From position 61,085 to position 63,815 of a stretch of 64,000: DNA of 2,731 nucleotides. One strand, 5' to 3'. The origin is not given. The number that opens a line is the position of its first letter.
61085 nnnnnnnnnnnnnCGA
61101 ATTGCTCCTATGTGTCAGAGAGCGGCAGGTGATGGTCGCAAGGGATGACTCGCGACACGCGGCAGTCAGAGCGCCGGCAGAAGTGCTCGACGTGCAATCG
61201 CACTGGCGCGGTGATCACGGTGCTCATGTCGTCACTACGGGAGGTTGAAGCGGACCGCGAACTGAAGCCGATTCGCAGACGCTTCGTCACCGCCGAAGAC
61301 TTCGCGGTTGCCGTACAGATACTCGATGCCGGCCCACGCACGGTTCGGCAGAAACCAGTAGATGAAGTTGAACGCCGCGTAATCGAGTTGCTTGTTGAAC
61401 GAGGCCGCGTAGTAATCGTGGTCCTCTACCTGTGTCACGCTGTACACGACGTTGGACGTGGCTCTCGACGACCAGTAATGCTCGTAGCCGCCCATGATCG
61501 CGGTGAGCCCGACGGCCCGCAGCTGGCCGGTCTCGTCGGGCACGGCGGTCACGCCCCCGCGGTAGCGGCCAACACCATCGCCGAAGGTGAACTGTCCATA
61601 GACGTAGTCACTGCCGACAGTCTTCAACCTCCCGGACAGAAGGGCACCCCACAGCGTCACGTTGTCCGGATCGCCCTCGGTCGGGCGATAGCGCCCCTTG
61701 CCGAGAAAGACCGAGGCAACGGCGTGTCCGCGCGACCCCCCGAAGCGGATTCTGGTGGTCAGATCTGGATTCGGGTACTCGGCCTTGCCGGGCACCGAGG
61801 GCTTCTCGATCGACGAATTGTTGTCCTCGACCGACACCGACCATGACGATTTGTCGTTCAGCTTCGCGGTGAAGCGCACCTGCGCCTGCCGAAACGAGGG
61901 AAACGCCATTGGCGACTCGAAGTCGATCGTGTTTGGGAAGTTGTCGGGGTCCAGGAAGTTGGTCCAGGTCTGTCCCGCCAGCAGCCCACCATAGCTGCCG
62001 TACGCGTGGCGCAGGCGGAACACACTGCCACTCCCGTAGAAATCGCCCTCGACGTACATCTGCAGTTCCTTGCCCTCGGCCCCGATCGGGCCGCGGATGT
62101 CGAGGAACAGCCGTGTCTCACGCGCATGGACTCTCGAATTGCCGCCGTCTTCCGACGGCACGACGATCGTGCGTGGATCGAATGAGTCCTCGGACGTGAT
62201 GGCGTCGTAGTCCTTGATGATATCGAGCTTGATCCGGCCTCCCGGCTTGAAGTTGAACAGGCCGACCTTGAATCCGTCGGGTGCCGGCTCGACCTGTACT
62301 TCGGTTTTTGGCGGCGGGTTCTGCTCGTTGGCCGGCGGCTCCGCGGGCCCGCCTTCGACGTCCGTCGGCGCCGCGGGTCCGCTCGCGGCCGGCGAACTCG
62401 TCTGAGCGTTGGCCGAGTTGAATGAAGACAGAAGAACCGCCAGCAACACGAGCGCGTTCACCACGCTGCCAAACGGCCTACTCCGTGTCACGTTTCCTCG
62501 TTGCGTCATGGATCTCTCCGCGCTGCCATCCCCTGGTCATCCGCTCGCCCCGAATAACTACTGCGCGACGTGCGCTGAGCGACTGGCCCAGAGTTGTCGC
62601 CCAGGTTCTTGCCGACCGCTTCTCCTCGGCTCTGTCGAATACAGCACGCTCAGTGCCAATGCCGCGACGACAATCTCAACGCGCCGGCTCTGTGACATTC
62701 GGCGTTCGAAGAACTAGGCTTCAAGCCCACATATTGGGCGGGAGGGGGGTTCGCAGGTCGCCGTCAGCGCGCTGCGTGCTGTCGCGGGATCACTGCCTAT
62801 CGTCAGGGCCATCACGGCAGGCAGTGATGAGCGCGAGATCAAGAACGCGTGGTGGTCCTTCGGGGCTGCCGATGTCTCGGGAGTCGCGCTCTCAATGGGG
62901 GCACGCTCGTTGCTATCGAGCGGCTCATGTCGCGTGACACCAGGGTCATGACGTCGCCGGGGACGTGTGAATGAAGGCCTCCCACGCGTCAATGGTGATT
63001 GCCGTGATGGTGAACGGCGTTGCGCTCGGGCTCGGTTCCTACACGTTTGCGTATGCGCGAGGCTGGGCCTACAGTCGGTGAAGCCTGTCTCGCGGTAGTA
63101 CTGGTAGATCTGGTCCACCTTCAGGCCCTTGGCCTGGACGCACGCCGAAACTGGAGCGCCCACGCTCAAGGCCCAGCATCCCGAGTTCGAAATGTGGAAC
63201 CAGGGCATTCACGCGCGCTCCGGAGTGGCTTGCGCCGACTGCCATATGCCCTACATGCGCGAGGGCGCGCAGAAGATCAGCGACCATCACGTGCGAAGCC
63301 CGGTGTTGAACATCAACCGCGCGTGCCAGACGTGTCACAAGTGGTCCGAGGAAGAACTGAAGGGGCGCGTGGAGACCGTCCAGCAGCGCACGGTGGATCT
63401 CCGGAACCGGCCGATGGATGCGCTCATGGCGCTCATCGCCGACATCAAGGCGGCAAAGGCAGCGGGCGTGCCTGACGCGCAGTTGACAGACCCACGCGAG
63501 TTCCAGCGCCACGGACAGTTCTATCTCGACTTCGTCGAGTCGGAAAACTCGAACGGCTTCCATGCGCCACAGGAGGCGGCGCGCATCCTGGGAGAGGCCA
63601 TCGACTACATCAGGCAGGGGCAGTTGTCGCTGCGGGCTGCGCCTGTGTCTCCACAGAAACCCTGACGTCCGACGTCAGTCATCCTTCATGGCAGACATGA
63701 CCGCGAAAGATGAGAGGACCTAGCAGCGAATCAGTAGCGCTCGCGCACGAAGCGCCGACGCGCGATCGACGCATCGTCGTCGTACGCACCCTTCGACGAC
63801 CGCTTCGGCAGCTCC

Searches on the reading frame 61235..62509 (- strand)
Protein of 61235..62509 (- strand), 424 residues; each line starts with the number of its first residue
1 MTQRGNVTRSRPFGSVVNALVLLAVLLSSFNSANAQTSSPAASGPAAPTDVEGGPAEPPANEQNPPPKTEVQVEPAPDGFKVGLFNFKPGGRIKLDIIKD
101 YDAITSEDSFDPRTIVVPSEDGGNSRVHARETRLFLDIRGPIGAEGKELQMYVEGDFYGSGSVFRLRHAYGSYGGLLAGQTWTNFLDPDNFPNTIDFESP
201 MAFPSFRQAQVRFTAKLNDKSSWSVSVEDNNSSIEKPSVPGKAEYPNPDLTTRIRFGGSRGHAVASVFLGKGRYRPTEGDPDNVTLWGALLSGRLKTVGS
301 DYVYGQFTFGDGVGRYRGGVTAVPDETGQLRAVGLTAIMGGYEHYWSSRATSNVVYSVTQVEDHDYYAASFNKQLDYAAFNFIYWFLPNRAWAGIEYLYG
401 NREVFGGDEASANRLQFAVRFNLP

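Call 3: search_protein_families(library=pfam, proteins=[window:61235-62509:-])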
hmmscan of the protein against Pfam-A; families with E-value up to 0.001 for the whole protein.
window:61235-62509:- (424 aa): 1 family
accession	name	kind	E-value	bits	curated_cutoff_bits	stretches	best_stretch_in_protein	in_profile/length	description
PF19577.5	DcaP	-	7.2e-17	61.9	27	1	91-422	73-409/410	DcaP outer membrane protein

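Call 4: search_protein_families(library=ncbifam, proteins=[window:61235-62509:-])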
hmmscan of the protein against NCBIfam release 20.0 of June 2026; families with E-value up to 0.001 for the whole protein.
window:61235-62509:- (424 aa): 0 families

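Call 77: search_solved_structures(query=window:61235-62509:-, max_evalue=1)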
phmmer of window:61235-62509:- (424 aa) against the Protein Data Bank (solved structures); distinct sequences matched with E-value up to 1: 2.
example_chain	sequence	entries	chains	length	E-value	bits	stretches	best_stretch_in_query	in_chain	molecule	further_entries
6eus_A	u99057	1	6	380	3e-21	79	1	124-421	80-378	DcaP-like protein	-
6mdm_J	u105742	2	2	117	0.67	11.9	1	30-84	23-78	Vesicle-associated membrane protein 2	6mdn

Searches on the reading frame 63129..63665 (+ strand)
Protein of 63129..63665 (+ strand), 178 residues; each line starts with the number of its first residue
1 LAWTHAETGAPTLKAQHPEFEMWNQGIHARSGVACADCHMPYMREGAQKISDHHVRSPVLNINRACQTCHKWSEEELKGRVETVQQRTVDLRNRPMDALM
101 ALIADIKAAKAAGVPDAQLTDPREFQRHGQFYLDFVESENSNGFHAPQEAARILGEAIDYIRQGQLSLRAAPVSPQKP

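Call 78: search_protein_families(library=pfam, proteins=[window:63129-63665:+], max_evalue=0.001)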
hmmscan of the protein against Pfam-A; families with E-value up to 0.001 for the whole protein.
window:63129-63665:+ (178 aa): 3 families
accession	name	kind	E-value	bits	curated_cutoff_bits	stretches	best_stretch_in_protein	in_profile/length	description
PF02335.20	Cytochrom_C552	-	1.5e-64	219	24.1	1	2-170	214-382/438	Cytochrome c552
PF14522.11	Cytochrome_C7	-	8.2e-05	22.8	24.8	1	27-75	7-53/67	Cytochrome c7 and related cytochrome c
PF14537.11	Cytochrom_c3_2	-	0.00091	20.1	25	0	27-79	1-41/79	Cytochrome c3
